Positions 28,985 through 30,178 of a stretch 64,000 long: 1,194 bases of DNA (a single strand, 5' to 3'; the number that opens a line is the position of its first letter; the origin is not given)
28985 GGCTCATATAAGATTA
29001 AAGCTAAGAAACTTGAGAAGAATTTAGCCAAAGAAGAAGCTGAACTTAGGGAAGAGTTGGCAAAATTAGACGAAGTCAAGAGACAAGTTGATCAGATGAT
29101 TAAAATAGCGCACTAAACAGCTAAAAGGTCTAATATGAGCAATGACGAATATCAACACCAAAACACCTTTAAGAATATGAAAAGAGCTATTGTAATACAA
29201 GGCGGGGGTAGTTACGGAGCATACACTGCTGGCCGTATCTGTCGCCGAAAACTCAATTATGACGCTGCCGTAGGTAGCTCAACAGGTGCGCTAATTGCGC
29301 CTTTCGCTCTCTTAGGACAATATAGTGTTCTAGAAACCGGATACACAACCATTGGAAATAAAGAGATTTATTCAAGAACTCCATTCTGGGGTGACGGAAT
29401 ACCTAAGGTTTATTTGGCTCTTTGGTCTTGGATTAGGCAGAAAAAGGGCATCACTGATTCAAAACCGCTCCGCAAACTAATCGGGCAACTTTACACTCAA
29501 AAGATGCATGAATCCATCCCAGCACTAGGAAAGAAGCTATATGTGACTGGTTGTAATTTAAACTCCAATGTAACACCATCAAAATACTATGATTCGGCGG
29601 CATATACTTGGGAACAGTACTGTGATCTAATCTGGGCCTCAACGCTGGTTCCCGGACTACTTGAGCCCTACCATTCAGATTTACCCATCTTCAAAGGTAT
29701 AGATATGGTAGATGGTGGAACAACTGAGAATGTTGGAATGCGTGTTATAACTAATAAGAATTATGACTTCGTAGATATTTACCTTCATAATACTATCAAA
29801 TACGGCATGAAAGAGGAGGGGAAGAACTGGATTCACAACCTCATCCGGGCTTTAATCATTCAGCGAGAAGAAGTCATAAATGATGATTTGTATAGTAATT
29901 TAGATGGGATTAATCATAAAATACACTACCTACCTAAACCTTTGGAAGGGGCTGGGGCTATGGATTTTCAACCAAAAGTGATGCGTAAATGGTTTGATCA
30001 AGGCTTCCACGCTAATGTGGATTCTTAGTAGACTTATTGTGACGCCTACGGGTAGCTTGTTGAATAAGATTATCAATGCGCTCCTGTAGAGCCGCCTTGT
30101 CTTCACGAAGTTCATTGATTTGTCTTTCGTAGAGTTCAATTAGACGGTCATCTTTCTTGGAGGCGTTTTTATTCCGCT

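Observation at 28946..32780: Membrane-directed accessory cassette: patatin-like phospholipase, antisense TM plus coiled-coil gene, lipoprotein and flotillin-like SPFH protein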

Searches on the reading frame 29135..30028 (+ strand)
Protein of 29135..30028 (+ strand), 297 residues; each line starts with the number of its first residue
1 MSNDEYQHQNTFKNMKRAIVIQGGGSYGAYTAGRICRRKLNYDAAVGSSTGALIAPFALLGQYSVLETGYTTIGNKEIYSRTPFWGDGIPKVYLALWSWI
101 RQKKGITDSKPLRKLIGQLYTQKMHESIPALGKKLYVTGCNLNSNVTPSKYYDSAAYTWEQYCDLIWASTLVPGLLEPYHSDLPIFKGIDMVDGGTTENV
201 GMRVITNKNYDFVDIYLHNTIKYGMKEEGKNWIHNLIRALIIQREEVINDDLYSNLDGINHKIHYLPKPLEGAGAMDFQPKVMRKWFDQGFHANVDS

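Call 3: search_protein_families(library=pfam, proteins=[window:29135-30028:+], max_evalue=0.1)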
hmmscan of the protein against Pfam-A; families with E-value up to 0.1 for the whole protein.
window:29135-30028:+ (297 aa): 1 family
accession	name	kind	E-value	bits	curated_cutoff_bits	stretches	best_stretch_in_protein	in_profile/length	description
PF01734.28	Patatin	-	3.4e-15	57.2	27.7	1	19-202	1-187/191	Patatin-like phospholipase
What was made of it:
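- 29135..30028 (+): Patatin-like phospholipase, 297 aa. The native start may be Met15 at 29177. Soluble, with no signal peptide. Catalytic Ser49 and Asp193. PF01734 E=3.4e-15 (call 3).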

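Call 4: search_protein_families(library=phrogs, proteins=[window:29135-30028:+], max_evalue=0.01)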
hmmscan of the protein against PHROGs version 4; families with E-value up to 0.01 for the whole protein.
window:29135-30028:+ (297 aa): 0 families

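Call 8: search_dna_similar(query=window:29135-30028:+, collection=phages, mode=protein, max_rows=30)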
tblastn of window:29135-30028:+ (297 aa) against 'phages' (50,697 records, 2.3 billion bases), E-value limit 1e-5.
No match.
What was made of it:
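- Tried and rejected: tblastn of the patatin against the same records found nothing at 1e-5 (call 8).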

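Call 12: find_encoding_contigs(protein=window:29135-30028:+, flank=10000, max_places=10)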
Protein window:29135-30028:+ (297 aa): 1 contig read that carries it; 1 place shown.
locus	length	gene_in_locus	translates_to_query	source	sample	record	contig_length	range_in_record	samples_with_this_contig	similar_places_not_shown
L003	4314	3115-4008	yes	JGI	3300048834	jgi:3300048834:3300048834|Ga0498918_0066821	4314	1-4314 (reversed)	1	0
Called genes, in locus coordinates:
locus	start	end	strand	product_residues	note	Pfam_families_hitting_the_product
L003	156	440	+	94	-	-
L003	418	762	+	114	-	-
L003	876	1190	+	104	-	-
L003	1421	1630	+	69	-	-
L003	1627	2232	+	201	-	-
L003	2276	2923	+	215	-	-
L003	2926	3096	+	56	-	-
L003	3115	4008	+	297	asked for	PF01734:Patatin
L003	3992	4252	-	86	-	-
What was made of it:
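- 30012..30272 (-): Antisense gene, 86 aa: short N-terminal membrane segment, coiled coil and basic C-terminus. Convergent with patatin and overlapping it by 17 nt. Called by JGI (call 12).
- Checked: JGI called it independently (call 12).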

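Call 13: find_related_loci(query=window:29135-30028:+, collection=viral_contigs, flank=10000)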
Query window:29135-30028:+ (297 aa) in viral_contigs; peptide patterns used: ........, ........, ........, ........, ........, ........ (x = any residue, [..] = any of these).
No stretch of DNA in the collection matches any of the patterns.

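Call 15: find_homologous_proteins(query=window:29135-30028:+, max_evalue=0.001)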
Query window:29135-30028:+ (297 aa): 25 proteins with E <= 0.001 among 863 candidates.
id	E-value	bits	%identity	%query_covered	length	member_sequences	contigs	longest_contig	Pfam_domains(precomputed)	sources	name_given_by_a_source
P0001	1.2e-204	697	100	100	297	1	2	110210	PF01734.28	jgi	jgi:predicted patatin/cPLA2 family phospholipase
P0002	2.1e-102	361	58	94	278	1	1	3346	PF01734.28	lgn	-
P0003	6.0e-92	327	53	93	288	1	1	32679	PF01734.28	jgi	jgi:NTE family protein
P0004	2.0e-90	322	52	95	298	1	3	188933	PF01734.28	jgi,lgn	-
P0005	2.3e-90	321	52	93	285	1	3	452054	PF01734.28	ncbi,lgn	-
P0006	8.7e-89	316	49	94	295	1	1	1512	PF01734.28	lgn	-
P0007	1.4e-88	316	50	94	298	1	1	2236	PF01734.28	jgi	jgi:NTE family protein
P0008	6.9e-85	303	50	97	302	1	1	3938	PF01734.28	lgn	-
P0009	9.2e-85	303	47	93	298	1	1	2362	PF01734.28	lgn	-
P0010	2.6e-84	302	49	93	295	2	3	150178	PF01734.28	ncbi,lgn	-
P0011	8.2e-83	297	47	94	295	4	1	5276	PF01734.28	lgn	-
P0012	2.1e-82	295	48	93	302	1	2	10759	PF01734.28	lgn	-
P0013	3.0e-80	288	51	93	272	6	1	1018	PF01734.28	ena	-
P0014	6.7e-79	284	50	93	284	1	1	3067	PF01734.28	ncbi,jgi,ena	jgi:predicted acylesterase/phospholipase RssA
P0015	2.0e-77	279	49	92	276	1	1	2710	PF01734.28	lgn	-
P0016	1.2e-76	276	49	93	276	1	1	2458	PF01734.28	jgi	-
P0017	4.6e-73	265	48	93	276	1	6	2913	PF01734.28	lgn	-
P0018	6.6e-71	258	48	93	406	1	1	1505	PF01734.28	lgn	-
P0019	1.3e-58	217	55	63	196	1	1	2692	PF01734.28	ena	-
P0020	9.5e-12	63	28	93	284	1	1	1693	PF01734.28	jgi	jgi:NTE family protein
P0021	7.5e-7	47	27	96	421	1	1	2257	PF01734.28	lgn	-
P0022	5.2e-6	44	34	63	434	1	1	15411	PF01734.28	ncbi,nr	ncbi:MAG: patatin-like phospholipase family protein [Planctomycetia bacterium]|nr:patatin-like phosp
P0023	3.1e-5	42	23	85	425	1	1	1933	PF01734.28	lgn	-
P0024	2.5e-4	39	34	40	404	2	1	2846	PF01734.28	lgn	-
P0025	5.7e-4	38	34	38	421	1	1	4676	PF01734.28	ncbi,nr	ncbi:MAG TPA: patatin-like phospholipase family protein, partial [Urbifossiella sp.]|nr:patatin-like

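Call 16: find_encoding_contigs(protein=P0005, flank=10000, max_places=3)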
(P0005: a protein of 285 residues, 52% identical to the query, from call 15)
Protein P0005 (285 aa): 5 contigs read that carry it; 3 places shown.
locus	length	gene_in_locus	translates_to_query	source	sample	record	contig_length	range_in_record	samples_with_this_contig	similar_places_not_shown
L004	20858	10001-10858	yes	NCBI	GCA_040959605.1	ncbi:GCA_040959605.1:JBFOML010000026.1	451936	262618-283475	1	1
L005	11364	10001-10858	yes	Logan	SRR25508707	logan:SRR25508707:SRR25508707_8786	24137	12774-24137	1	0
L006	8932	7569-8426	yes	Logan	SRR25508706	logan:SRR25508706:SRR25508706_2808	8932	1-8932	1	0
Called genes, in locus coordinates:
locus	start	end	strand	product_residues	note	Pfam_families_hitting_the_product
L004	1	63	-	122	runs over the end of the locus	-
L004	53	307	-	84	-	-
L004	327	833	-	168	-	PF01467:CTP_transf_like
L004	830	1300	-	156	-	PF01844:HNH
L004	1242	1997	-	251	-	-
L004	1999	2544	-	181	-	-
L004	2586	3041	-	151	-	PF22769:DCD, PF00692:dUTPase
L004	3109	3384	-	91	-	-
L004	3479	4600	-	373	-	PF09511:RNA_lig_T4_1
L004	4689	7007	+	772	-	-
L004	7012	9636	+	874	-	PF13385:Laminin_G_3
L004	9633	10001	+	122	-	-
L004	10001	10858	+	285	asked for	PF01734:Patatin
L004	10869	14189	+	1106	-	-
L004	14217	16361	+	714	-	-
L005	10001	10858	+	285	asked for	PF01734:Patatin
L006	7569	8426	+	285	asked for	PF01734:Patatin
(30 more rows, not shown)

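Call 17: find_encoding_contigs(protein=P0004, flank=10000, max_places=3)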
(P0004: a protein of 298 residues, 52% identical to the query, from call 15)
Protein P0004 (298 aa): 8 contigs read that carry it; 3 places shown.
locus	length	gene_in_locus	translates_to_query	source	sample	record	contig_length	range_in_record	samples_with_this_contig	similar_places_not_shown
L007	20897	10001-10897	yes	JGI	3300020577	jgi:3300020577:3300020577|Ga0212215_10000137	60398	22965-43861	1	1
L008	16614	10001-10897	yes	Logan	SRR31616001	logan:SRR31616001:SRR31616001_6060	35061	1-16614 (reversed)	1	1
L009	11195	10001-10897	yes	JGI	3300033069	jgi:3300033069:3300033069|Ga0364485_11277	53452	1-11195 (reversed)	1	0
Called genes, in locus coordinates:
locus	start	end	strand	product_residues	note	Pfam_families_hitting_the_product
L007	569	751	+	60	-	-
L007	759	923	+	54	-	-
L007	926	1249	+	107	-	-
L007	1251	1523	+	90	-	-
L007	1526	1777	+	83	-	-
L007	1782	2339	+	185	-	-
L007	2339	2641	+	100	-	PF26092:T4_Y16D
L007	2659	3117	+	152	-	-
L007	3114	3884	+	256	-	PF04446:Thg1, PF14413:Thg1C (weak)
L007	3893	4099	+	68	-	-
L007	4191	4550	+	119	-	-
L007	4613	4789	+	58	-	-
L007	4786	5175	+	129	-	-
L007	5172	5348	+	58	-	-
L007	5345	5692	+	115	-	-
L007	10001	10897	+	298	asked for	PF01734:Patatin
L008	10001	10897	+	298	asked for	PF01734:Patatin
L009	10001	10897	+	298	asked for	PF01734:Patatin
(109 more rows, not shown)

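Call 18: find_encoding_contigs(protein=P0010, flank=10000, max_places=3)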
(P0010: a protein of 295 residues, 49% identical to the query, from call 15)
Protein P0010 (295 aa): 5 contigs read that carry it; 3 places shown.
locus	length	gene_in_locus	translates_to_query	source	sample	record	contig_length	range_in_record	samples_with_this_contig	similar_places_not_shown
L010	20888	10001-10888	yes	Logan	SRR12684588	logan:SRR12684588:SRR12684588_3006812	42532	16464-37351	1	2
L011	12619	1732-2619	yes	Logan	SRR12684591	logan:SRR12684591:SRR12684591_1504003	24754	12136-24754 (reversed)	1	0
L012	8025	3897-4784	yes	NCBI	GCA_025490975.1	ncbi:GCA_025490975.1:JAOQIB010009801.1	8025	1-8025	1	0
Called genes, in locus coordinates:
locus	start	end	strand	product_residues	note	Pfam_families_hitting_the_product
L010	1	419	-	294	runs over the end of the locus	PF00140:Sigma70_r1_2 (weak), PF04542:Sigma70_r2, PF04539:Sigma70_r3, PF04545:Sigma70_r4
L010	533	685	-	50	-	-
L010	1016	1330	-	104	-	-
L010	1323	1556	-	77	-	-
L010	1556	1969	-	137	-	-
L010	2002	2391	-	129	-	-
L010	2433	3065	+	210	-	-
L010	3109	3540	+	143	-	-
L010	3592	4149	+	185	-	-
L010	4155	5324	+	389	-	-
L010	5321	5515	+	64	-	-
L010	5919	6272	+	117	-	-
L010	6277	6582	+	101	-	PF01381:HTH_3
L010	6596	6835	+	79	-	-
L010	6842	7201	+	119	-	-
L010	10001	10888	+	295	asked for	PF01734:Patatin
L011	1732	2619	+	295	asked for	PF01734:Patatin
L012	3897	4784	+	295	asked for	PF01734:Patatin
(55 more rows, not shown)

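Call 19: find_encoding_contigs(protein=P0003, flank=10000, max_places=3)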
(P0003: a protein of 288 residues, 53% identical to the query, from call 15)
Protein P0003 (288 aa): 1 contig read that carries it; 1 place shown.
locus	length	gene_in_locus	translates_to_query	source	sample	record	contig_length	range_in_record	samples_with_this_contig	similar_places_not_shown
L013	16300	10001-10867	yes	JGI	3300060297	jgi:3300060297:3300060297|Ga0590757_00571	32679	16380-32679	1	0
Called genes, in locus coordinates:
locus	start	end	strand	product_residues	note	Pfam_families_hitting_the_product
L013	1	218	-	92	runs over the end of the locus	-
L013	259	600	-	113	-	-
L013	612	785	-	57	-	-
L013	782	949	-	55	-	-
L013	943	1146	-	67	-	-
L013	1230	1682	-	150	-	-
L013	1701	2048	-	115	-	-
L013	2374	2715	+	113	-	-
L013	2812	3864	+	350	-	-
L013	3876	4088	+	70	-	-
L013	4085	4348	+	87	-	-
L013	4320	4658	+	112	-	PF14452:Multi_ubiq (weak)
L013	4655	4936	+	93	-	-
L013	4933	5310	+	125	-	PF11750:DUF3307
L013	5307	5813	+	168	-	-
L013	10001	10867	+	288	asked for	PF01734:Patatin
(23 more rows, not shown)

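Call 23: search_protein_families(library=padloc, proteins=[window:29135-30028:+], max_evalue=0.01)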
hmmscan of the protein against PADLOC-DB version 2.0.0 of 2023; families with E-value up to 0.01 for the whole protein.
window:29135-30028:+ (297 aa): 1 family
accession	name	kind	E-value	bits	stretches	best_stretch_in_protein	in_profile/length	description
PDLC00758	Effector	-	2.6e-05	21.7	1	17-199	7-186/331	Phospholipase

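Call 24: search_protein_families(library=ncbifam, proteins=[window:29135-30028:+], max_evalue=0.01)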
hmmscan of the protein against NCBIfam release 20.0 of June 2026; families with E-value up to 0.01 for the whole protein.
window:29135-30028:+ (297 aa): 0 families

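Call 49: predict_structure(alignment_id=A1)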
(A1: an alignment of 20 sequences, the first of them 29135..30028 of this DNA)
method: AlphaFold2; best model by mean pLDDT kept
length: 297 residues; sequences in the alignment: 20
mean_pLDDT: 88.6   pTM: 0.88
mean pLDDT of the five models: 88.6, 87.2, 85.6, 85.5, 78.5
residues with pLDDT >= 90: 177; 70-90: 103; 50-70: 16; < 50: 1
segments of 3 or more residues with pLDDT < 50: none
pLDDT, mean of each block of 10 residues (from residue 1): 62 86 94 95 96 97 97 94 78 90 92 97 98 96 87 96 96 92 87 80 85 92 77 79 80 79 91 91 97 72
secondary structure, 60 per line:
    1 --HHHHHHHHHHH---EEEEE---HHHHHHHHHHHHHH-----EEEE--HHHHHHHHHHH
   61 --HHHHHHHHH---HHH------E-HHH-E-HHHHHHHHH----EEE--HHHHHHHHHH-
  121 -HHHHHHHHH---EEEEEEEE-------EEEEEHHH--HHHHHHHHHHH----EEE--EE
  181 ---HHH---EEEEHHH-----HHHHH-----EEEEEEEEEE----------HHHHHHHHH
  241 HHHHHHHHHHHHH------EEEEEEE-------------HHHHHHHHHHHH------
elements in order: H3-13 E17-21 H25-38 E44-47 H50-60 H63-71 H92-100 E105-107 H110-119 H122-130 E134-141 E149-153 H159-169 E174-176 E190-193 H202-206 E212-221 H232-253 E260-266 H280-291
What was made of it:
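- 29135..30028 (+): AF2 pLDDT 88.6 (call 49).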

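Call 53: fold_search(model_id=the predicted structure, library=pdb)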
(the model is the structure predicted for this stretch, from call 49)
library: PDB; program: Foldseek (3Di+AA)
matches with E <= 10: 689; with E <= 0.001: 27
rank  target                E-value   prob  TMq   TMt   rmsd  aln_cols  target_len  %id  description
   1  9ion_C                2.0e-12  1.00  0.56  0.56   7.5       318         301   14  Cryo-EM structure of cUA bound CapE filament (released 2025-05-21)
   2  9ion_A                3.8e-12  1.00  0.56  0.56   8.7       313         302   16  Cryo-EM structure of cUA bound CapE filament (released 2025-05-21)
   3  9ioq                  1.5e-11  1.00  0.64  0.61   5.3       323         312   15  Crystal structure of CapE bound cUA (released 2025-05-21)
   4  9ion_B                1.6e-11  1.00  0.57  0.57   8.3       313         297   15  Cryo-EM structure of cUA bound CapE filament (released 2025-05-21)
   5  9jek_D                2.2e-11  1.00  0.59  0.53   5.9       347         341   14  Cryo-EM structure of AbCapV tetramer, intermediate form (released 2025-11-19)
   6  9jeh_A                4.2e-11  1.00  0.60  0.54   5.7       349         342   14  Cryo-EM structure of AbCapV dimer, apo form (released 2025-11-19)
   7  9iom                  5.4e-11  1.00  0.58  0.57   7.9       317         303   16  CapE apo form (released 2025-05-21)
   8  8zr9_A                7.3e-11  1.00  0.65  0.57   5.1       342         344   14  Cryo-EM structure of AbCapV filemant bound with 3',3'-cGAMP (released 2025-11-19)
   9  5fya_A                1.0e-10  1.00  0.50  0.58   9.4       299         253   16  Cubic crystal of the native PlpD (released 2016-04-06)
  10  9iop_C                1.2e-10  1.00  0.56  0.55   8.7       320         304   14  Cryo-EM structure of cUA and MAFP bound CapE filament (released 2025-05-21)
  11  9ion_D                2.9e-10  1.00  0.58  0.57   7.3       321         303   14  Cryo-EM structure of cUA bound CapE filament (released 2025-05-21)
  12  5fya_B                4.4e-10  1.00  0.51  0.58   8.6       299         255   15  Cubic crystal of the native PlpD (released 2016-04-06)
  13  9kh6_A                8.0e-10  1.00  0.64  0.57   5.0       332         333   11  cryo-EM structure of lipase/ligand/substrate complex (released 2026-03-04)
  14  9kej_A                1.2e-09  1.00  0.62  0.55   5.4       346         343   14  Cryo-EM structure of AbCapV S58A filament bound with 3'3'-cGAMP (released 2025-11-12)
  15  4pkb                  2.4e-09  1.00  0.55  0.47  10.3       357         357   13  CRYSTAL STRUCTURE OF PATATIN-17 COMPLEXED WITH METHYL ARACHIDONYL FLUOROPHOSPHONATE (MAFP) (released 2014-10-01)
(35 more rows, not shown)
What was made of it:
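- Closest known: CBASS effectors CapV and CapE. Same: They share the size (about 300-340 aa), the single-domain patatin fold and the Ser-Asp dyad (call 53).
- The best PDB fold matches are CapE and CapV, at E 2e-12 to 7e-11 and TM 0.56-0.65, and these proteins are of similar size (call 53).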

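Call 60: find_related_loci(query=A1, collection=viral_contigs, flank=10000)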
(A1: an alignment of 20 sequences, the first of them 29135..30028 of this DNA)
Query A1 (297 aa) in viral_contigs; peptide patterns used: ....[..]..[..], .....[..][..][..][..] (x = any residue, [..] = any of these).
98 stretches matched a pattern; 4 encode a relative of the query (tblastn E <= 1e-3); 4 distinct loci.
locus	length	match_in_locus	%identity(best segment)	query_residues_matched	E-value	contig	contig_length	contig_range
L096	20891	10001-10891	52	12-292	4e-97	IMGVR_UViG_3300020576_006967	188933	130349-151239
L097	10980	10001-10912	24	13-293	1e-6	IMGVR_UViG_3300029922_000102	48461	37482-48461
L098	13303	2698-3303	21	17-251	2e-6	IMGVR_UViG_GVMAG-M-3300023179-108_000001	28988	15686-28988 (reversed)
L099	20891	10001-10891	25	15-293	1e-5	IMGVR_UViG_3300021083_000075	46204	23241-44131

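Call 65: find_related_loci(query=A1, collection=metagenome_contigs, flank=10000)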
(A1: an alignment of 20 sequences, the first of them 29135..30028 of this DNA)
Query A1 (297 aa) in metagenome_contigs; peptide patterns used: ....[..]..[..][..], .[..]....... (x = any residue, [..] = any of these).
600 stretches matched a pattern (row limit reached: there are more); 121 encode a relative of the query (tblastn E <= 1e-3); the best 80 are kept; 80 distinct loci.
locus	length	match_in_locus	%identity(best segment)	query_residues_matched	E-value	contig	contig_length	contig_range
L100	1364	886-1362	39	17-175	7e-37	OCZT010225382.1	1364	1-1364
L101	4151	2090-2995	28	5-293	9e-26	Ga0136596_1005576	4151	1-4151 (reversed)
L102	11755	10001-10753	30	10-252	7e-23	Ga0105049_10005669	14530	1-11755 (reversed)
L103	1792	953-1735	27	42-292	3e-22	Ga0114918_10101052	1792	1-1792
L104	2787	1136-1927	26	15-293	1e-20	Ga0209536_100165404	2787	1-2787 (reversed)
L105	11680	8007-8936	28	5-290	5e-20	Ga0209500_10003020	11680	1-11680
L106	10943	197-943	27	15-253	8e-20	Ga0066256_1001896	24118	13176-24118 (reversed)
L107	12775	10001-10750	30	8-252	1e-18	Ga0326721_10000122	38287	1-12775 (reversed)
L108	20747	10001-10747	30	9-255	2e-18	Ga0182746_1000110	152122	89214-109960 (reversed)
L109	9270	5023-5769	27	15-254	7e-18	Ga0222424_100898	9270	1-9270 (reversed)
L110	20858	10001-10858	24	7-290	2e-17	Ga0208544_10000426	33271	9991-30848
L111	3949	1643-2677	26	7-296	3e-17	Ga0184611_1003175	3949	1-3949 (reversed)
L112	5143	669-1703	26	7-296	4e-17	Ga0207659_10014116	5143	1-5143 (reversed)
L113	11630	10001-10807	24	7-266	2e-16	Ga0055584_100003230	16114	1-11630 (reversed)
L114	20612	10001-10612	29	13-211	3e-16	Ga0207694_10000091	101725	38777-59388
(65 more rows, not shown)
